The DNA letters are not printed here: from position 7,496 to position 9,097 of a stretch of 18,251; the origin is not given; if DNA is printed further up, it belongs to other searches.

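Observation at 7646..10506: Tail-knob gene split into two cistrons by a lysozyme and NlpC/P60 hydrolase cassette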

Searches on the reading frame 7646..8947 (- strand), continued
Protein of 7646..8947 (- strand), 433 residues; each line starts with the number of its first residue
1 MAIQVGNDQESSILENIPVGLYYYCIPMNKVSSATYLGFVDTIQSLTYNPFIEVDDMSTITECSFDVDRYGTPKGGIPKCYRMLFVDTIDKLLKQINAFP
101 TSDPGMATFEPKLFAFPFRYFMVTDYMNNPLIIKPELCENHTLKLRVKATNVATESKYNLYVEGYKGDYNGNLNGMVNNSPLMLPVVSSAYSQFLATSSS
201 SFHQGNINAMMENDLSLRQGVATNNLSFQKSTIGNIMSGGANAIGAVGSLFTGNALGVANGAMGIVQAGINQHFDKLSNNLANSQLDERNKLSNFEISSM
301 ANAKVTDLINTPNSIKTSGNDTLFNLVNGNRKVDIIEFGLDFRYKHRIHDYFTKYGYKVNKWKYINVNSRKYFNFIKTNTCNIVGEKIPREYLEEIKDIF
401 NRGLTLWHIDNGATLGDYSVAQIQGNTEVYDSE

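Call 32: find_homologous_proteins(query=A3, max_evalue=0.00001)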
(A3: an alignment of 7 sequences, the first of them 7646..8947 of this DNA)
Query A3 (7 sequences) (433 aa, profile of the alignment): 634 proteins with E <= 0.00001 among 6900 candidates; the best 120 are listed.
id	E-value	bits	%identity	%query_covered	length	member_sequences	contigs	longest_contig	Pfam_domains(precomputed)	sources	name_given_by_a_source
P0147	1.4e-205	701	81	99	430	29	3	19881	PF20934.4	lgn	-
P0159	4.0e-205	700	79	99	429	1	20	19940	PF20934.4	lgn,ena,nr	nr:MAG TPA: Major tail protein [Caudoviricetes sp.]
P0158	4.4e-205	699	79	99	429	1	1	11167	PF20934.4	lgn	-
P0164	7.3e-205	699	79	99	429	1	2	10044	PF20934.4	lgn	-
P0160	8.0e-205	699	79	99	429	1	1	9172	PF20934.4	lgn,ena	-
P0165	1.3e-204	698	79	99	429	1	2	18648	PF20934.4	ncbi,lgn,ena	-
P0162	2.2e-204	697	79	99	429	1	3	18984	PF20934.4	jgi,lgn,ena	jgi:hypothetical protein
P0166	2.3e-204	697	79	99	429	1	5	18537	PF20934.4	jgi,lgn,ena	jgi:hypothetical protein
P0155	2.4e-204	697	79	99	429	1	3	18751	PF20934.4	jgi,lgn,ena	jgi:hypothetical protein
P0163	3.2e-204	697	79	99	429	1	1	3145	PF20934.4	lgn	-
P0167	1.1e-203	695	79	99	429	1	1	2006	PF20934.4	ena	-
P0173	1.1e-203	695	78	99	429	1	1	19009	PF20934.4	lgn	-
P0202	1.1e-203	695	78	99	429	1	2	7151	PF20934.4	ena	-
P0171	1.6e-203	694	79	99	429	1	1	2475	PF20934.4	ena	-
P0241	1.9e-203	694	78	99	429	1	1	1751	PF20934.4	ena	-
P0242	2.0e-203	694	78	99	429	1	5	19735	PF20934.4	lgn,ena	-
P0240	2.2e-203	694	78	99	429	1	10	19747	PF20934.4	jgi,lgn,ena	jgi:hypothetical protein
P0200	2.2e-203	694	78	99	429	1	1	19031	PF20934.4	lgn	-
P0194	2.5e-203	694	78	99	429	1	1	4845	PF20934.4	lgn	-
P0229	2.5e-203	694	78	99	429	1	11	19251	PF20934.4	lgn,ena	-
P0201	2.7e-203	694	79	99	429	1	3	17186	PF20934.4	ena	-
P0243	2.8e-203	694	78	99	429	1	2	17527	PF20934.4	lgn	-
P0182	3.4e-203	693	79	99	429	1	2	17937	PF20934.4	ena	-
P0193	3.4e-203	693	79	99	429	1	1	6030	PF20934.4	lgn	-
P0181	3.8e-203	693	78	99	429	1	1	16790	PF20934.4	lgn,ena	-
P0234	3.9e-203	693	78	99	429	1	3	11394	PF20934.4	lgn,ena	-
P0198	4.0e-203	693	78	99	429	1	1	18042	PF20934.4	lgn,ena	-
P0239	4.0e-203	693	78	99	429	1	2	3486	PF20934.4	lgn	-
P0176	4.2e-203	693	78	99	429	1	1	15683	PF20934.4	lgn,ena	-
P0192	4.4e-203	693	78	99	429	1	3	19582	PF20934.4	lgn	-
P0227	4.7e-203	693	78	99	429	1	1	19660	PF20934.4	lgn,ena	-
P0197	4.8e-203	693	79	99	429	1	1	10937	PF20934.4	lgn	-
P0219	5.3e-203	693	78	99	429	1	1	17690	PF20934.4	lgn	-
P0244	5.3e-203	693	79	99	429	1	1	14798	PF20934.4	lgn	-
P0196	5.6e-203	693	78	99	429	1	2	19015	PF20934.4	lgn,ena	-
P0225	5.7e-203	693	78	99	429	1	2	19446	PF20934.4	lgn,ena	-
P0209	6.0e-203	692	78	99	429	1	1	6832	PF20934.4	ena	-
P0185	6.0e-203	692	78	99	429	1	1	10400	PF20934.4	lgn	-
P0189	6.0e-203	692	78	99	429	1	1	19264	PF20934.4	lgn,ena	-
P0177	6.2e-203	692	78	99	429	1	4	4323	PF20934.4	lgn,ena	-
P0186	6.2e-203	692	79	99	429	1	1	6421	PF20934.4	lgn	-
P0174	6.5e-203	692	78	99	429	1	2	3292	PF20934.4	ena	-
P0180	6.7e-203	692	78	99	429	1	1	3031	PF20934.4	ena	-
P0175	6.9e-203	692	78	99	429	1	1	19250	PF20934.4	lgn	-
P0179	6.9e-203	692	78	99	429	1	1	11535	PF20934.4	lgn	-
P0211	7.0e-203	692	78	99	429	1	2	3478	PF20934.4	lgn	-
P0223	7.4e-203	692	78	99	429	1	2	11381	PF20934.4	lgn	-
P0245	7.5e-203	692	78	99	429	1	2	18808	PF20934.4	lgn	-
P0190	8.5e-203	692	78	99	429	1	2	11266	PF20934.4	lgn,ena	-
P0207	8.8e-203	692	78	99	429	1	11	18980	PF20934.4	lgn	-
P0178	8.9e-203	692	78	99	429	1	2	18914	PF20934.4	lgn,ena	-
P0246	9.2e-203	692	78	99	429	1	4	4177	PF20934.4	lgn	-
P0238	9.2e-203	692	78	99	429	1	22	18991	PF20934.4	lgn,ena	-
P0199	9.9e-203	692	78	99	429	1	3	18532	PF20934.4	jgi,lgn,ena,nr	jgi:hypothetical protein|nr:MAG TPA: Major tail protein [Caudoviricetes sp.]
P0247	1.0e-202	692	78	99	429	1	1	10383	PF20934.4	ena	-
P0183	1.1e-202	692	78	99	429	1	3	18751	PF20934.4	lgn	-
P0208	1.1e-202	692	78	99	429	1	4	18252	PF20934.4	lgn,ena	-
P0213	1.1e-202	692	78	99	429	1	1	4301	PF20934.4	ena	-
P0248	1.1e-202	692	78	99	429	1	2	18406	PF20934.4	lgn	-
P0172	1.1e-202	692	78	99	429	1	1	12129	PF20934.4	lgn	-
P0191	1.1e-202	692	78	99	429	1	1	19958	PF20934.4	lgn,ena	-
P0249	1.2e-202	691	78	99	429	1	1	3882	PF20934.4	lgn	-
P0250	1.2e-202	691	78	99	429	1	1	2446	PF20934.4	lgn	-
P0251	1.3e-202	691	78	99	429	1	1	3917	PF20934.4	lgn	-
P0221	1.3e-202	691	78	99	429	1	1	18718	PF20934.4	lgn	-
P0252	1.3e-202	691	78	99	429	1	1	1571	PF20934.4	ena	-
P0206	1.5e-202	691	79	99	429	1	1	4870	PF20934.4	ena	-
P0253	1.5e-202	691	78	99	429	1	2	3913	PF20934.4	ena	-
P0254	1.5e-202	691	78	99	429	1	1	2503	PF20934.4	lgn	-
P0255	1.6e-202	691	78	99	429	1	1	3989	PF20934.4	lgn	-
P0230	1.6e-202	691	78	99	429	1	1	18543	PF20934.4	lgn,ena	-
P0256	1.6e-202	691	78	99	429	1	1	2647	PF20934.4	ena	-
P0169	1.7e-202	691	78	99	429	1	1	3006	PF20934.4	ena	-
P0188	1.8e-202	691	79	99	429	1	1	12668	PF20934.4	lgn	-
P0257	1.8e-202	691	78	99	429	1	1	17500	PF20934.4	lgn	-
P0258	1.8e-202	691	78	99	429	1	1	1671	PF20934.4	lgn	-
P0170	1.8e-202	691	79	99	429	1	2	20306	PF20934.4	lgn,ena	-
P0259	1.9e-202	691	78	99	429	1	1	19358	PF20934.4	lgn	-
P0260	1.9e-202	691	78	99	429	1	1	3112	PF20934.4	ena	-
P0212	1.9e-202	691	78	99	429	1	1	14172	PF20934.4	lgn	-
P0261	1.9e-202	691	78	99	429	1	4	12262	PF20934.4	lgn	-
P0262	2.0e-202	691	78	99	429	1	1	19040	PF20934.4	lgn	-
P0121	2.1e-202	691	98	100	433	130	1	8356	PF20934.4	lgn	-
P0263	2.1e-202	691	78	99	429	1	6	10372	PF20934.4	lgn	-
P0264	2.3e-202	691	78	99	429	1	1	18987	PF20934.4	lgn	-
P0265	2.3e-202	691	78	99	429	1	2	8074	PF20934.4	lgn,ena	-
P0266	2.3e-202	691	78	99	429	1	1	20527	PF20934.4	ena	-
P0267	2.3e-202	691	78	99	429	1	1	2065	PF20934.4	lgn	-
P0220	2.5e-202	690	78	99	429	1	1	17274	PF20934.4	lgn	-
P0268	2.6e-202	690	78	99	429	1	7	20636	PF20934.4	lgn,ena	-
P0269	2.7e-202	690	78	99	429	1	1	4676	PF20934.4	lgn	-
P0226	3.2e-202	690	78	99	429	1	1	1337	PF20934.4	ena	-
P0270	3.2e-202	690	78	99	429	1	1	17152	PF20934.4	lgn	-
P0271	3.4e-202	690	78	99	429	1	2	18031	PF20934.4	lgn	-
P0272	3.4e-202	690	78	99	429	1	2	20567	PF20934.4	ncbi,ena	-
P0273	3.4e-202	690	78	99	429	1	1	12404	PF20934.4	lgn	-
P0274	3.5e-202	690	78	99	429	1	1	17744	PF20934.4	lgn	-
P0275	3.6e-202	690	78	99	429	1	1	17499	PF20934.4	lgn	-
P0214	3.6e-202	690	78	99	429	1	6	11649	PF20934.4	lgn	-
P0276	3.7e-202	690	78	99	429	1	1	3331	PF20934.4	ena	-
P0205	3.7e-202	690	78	99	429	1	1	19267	PF20934.4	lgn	-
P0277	3.8e-202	690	78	99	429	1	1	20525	PF20934.4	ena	-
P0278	3.8e-202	690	78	99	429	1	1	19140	PF20934.4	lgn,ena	-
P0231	3.9e-202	690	78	99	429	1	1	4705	PF20934.4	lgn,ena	-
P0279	3.9e-202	690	78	99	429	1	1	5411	PF20934.4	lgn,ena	-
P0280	4.0e-202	690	78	99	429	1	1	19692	PF20934.4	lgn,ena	-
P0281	4.1e-202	690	78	99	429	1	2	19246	PF20934.4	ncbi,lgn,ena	-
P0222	4.1e-202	690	78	99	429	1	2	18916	PF20934.4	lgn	-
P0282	4.3e-202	690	78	99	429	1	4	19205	PF20934.4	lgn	-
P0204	4.4e-202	690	78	99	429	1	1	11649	PF20934.4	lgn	-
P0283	4.4e-202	690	78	99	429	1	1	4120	PF20934.4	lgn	-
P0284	4.6e-202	690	78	99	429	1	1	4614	PF20934.4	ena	-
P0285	4.6e-202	690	78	99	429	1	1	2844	PF20934.4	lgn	-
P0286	4.6e-202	690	77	99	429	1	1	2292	PF20934.4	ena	-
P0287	4.6e-202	690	77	99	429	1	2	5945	PF20934.4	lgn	-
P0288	4.7e-202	690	78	99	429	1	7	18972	PF20934.4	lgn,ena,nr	nr:MAG TPA: Major tail protein [Podoviridae sp. ct1Pw90]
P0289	4.8e-202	689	78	99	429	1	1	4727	PF20934.4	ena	-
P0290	4.9e-202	689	78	99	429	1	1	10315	PF20934.4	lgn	-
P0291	4.9e-202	689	78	99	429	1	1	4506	PF20934.4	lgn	-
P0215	4.9e-202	689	78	99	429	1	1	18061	PF20934.4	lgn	-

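Call 36: search_dna_similar(query=window:7646-8947:-, collection=phages, mode=protein, max_rows=60, rows=spread)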
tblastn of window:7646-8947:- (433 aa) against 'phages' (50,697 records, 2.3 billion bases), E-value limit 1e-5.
Records with a match: 171; places in all: 171; records where one place covers at least 80% of the query: 45.
Best place of each record, by identity: <60% 171.
By first word of the organism name: Bacillus 93; Clostridium 56; Bacteriophage 12; Enterococcus 3; Rhizobium 2; Weissella 2; Cytobacillus 1; Eggerthella 1; Microbacterium 1.
By host as written in the record: - 25; Clostridium perfringens 21; Bacillus subtilis 13; Bacillus cereus 11; Bacillus thuringiensis subsp. kurstaki ATCC 33679 7; Clostridium_AQ innocuum DA664 6; Bacillus thuringiensis subspecies kurstaki 6; Clostridium perfringens JCM 1290 4; and 44 more.
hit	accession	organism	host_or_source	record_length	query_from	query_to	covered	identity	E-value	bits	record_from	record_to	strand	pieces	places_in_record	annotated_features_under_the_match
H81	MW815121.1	Clostridium phage vB_CpeP_HN02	chicken manure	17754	8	420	95%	34.4%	2e-57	209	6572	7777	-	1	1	tail protein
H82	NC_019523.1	Clostridium phage phi24R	Clostridium perfringens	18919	8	420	95%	34.0%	1e-57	210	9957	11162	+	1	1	tail protein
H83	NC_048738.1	Clostridium phage CPD2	Clostridium perfringens 2589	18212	8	420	95%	34.0%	9e-57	207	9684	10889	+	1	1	tail protein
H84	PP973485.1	Clostridium phage CPP2_IH_BH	Clostridium perfringens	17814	8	420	95%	33.3%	1e-56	207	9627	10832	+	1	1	tail protein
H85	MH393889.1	Clostridium phage susfortuna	Clostridium perfringens SM3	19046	8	419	95%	29.6%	4e-50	188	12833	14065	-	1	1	hypothetical protein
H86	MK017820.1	Clostridium phage CPD7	Clostridium perfringens FORC 25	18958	8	419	95%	29.6%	5e-50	187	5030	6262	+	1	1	tail fibers protein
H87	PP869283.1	Clostridium phage vB_CPP_X44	Clostridium perfringens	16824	5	415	95%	29.2%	8e-48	181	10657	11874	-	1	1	hypothetical protein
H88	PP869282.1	Clostridium phage vB_CPP_AT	Clostridium perfringens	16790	2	415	96%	28.6%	3e-47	180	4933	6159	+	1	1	hypothetical protein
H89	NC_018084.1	Clostridium phage phiZP2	Clostridium perfringens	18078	15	410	91%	29.8%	3e-37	150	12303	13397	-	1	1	tail protein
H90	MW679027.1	Clostridium phage cpx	Clostridium perfringens S13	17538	15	410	91%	29.3%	3e-36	147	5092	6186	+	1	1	tail protein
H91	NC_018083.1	Clostridium phage phiCPV4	Clostridium perfringens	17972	15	410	91%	29.3%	3e-35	144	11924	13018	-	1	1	tail protein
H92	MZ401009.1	Clostridium phage CPQ10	Clostridium perfringens JCM 1290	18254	15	410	91%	29.3%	3e-35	144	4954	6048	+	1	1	tail protein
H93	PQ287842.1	Clostridium phage phiQ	Clostridium perfringens CfpQ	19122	37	419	88%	29.2%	1e-45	175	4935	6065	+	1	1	tail fibers protein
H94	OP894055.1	Clostridium phage vB_CP_qdyz_P5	Clostridium perfringens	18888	37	419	88%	28.9%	5e-46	176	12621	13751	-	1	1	tail fibers protein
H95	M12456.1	Bacillus phage phi29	-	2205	77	420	79%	30.1%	7e-21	100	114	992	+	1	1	p9 tail protein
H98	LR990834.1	Enterococcus phage Athos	-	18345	60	411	81%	26.9%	5e-13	77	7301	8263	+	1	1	Major tail protein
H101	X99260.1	Bacillus phage B103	Bacillus subtilis 9/3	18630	110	420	72%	29.8%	1e-28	125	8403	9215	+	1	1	tail protein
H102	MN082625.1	Bacillus phage Karezi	Bacillus thuringiensis kurstaki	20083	110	421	72%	29.6%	1e-25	115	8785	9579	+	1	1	tail knob protein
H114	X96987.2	Bacillus phage GA1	Bacillus sp. G1R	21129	110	421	72%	26.9%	7e-19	95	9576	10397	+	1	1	gene 9: tail protein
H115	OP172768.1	Clostridium phage CI644P3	Clostridium_AQ innocuum DA664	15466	76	408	77%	25.0%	4e-9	65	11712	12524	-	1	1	tail knob protein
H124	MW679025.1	Eggerthella phage LE1-1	Eggerthella lenta DSM 2243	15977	112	420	71%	25.2%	9e-10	67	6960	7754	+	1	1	tail protein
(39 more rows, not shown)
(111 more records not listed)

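Call 44: predict_structure(alignment_id=A2)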
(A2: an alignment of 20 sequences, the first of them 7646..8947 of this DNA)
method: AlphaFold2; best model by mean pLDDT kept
length: 433 residues; sequences in the alignment: 20
mean_pLDDT: 31.6   pTM: 0.19
mean pLDDT of the five models: 31.6, 31.0, 28.6, 27.3, 26.4
residues with pLDDT >= 90: 0; 70-90: 0; 50-70: 0; < 50: 433
segments of 3 or more residues with pLDDT < 50: 1-433
pLDDT, mean of each block of 10 residues (from residue 1): 26 30 40 38 32 43 34 28 27 33 36 29 28 36 37 28 26 28 24 26 28 31 37 38 36 38 38 38 32 26 27 26 28 31 38 36 29 25 33 36 29 26 25 29
secondary structure, 60 per line:
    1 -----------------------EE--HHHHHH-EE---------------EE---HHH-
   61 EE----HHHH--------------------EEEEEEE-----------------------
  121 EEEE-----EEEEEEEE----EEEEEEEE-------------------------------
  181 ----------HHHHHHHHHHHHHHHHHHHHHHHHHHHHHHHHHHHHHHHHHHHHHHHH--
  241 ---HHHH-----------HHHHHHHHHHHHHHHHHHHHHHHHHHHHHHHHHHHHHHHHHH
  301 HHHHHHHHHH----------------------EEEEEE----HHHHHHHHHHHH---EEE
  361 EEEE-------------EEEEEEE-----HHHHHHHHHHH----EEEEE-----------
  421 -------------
elements in order: H28-33 H67-70 E91-97 E121-124 E130-137 E142-149 H191-238 H244-247 H259-310 E333-338 H343-354 E358-364 E378-384 H390-400 E405-409

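Call 54: get_annotated_region(hit=H98, flank=3000)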
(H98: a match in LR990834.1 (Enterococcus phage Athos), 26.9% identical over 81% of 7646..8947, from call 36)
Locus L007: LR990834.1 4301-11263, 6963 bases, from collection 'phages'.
description: Enterococcus phage Athos genome assembly, complete genome: monopartite.
organism: Enterococcus phage Athos (NCBI taxid 2795669)
taxonomy: Viruses; Duplodnaviria; Heunggongvirae; Uroviricota; Caudoviricetes; Salasmaviridae
host: -; source: -; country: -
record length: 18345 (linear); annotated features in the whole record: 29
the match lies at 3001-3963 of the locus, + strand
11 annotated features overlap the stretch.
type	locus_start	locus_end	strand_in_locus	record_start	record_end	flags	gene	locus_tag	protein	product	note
CDS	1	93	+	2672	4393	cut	-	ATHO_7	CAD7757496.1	B-family DNA polymerase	Phi29-like DNA polymerase type B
CDS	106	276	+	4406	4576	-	-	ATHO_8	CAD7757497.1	Hypothetical protein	-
CDS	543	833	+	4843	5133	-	-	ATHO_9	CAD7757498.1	Scaffolding protein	Phi29-like scaffolding protein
CDS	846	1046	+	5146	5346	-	-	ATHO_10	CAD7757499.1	Head morphogenesis protein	-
CDS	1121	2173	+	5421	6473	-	-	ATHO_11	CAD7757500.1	Major capsid protein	-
CDS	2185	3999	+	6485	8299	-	-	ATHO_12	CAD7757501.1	Major tail protein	-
CDS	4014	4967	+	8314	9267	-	-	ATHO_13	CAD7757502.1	Upper collar protein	phi29-like GP10 head-tail connector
CDS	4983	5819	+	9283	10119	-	-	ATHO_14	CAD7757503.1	Lower collar protein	Virfam: adaptor Ad4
CDS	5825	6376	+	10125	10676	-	-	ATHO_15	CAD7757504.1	Hypothetical protein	-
CDS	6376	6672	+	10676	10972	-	-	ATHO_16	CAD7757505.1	Hypothetical protein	-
CDS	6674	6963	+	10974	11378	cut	-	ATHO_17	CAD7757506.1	Hypothetical protein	-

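Call 55: get_annotated_region(hit=H115, flank=3000)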
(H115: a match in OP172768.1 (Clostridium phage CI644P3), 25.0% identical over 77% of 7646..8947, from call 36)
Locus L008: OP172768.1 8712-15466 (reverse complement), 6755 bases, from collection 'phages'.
description: Clostridium phage CI644P3, complete genome.
organism: Clostridium phage CI644P3 (NCBI taxid 2968673)
taxonomy: Viruses; Duplodnaviria; Heunggongvirae; Uroviricota; Caudoviricetes
host: Clostridium_AQ innocuum DA664; source: municipal sewage; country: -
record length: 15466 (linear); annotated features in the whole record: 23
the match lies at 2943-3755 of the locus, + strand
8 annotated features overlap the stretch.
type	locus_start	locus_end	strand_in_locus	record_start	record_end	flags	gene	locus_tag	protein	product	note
CDS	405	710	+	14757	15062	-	-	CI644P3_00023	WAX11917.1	hypothetical protein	-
CDS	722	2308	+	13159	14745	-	-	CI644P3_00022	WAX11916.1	major capsid protein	-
CDS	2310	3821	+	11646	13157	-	-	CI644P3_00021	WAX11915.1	tail knob protein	tail knob protein gp9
CDS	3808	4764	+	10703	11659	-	-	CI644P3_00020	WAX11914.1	hypothetical protein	-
CDS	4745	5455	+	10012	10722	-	-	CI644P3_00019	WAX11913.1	hypothetical protein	-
CDS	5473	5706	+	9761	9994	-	-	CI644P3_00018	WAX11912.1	hypothetical protein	-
CDS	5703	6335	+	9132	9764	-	-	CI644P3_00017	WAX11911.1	morphogenesis protein 1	-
CDS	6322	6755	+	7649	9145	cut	-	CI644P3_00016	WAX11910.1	hypothetical protein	-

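Call 56: get_annotated_region(hit=H124, flank=3000)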
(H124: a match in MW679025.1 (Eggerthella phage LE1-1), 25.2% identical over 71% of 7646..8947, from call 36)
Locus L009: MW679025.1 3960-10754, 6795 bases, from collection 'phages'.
description: Eggerthella phage LE1-1, complete genome.
organism: Eggerthella phage LE1-1 (NCBI taxid 2853266)
taxonomy: Viruses; Duplodnaviria; Heunggongvirae; Uroviricota; Caudoviricetes; Guelinviridae
host: Eggerthella lenta DSM 2243; source: septic tank water; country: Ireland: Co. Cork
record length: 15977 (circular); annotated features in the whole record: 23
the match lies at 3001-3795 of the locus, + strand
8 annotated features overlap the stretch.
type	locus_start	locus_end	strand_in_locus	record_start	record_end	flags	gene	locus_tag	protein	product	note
CDS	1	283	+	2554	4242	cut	-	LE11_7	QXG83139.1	DNA polymerase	-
CDS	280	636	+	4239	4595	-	-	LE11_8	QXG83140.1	hypothetical protein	-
CDS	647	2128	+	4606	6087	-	-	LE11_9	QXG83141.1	major head protein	-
CDS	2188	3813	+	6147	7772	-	-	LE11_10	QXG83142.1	tail protein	-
CDS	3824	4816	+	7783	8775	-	-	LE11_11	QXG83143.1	upper collar protein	-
CDS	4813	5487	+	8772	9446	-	-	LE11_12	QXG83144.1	lower collar protein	-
CDS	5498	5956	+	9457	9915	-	-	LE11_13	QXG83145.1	minor tail protein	-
CDS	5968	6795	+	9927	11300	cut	-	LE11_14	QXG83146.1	SGNH/GDSL hydrolase family protein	-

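Call 57: get_annotated_region(hit=H101, flank=1500)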
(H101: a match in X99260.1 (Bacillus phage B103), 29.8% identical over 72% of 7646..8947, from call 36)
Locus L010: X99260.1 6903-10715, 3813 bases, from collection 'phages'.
description: Bacteriophage B103 genomic sequence.
organism: Bacillus phage B103 (NCBI taxid 2994042)
taxonomy: Viruses; Duplodnaviria; Heunggongvirae; Uroviricota; Caudoviricetes; Salasmaviridae; Picovirinae; Beecentumtrevirus; Beecentumtrevirus B103
host: Bacillus subtilis 9/3; source: -; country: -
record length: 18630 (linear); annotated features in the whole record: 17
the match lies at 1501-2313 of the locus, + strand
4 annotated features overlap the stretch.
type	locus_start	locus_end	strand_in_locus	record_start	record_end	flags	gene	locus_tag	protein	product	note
CDS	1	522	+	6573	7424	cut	-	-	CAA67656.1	head fiber protein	gene 8.5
CDS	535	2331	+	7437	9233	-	-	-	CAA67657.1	tail protein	gene 9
CDS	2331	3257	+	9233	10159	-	-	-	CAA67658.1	upper collar protein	gene 10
CDS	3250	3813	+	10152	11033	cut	-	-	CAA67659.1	lower collar protein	gene 11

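Call 58: get_annotated_region(hit=H114, flank=1500)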
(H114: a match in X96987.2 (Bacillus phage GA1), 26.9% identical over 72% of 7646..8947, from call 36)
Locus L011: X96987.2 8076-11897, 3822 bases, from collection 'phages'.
description: Bacteriophage GA-1 complete genome sequence.
organism: Bacillus phage GA1 (NCBI taxid 2679898)
taxonomy: Viruses; Duplodnaviria; Heunggongvirae; Uroviricota; Caudoviricetes; Salasmaviridae; Tatarstanvirinae; Gaunavirus; Gaunavirus GA1
host: Bacillus sp. G1R; source: -; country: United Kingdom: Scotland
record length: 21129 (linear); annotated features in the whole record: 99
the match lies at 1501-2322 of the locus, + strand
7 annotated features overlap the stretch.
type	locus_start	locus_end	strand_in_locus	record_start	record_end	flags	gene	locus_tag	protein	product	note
CDS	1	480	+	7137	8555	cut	gene 8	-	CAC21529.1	major head protein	phage morphogenesis, major head protein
regulatory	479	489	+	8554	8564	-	gene 9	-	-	ribosome_binding_site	-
CDS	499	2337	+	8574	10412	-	gene 9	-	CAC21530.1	tail protein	phage maturation, tail protein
regulatory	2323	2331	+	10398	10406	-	gene 10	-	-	ribosome_binding_site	-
CDS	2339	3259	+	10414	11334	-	gene 10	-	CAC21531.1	head-tail connector (portal protein)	phage DNA packaging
regulatory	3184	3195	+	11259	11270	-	gene 11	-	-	ribosome_binding_site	-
CDS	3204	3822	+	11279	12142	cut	gene 11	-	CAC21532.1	lower collar protein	phage maturation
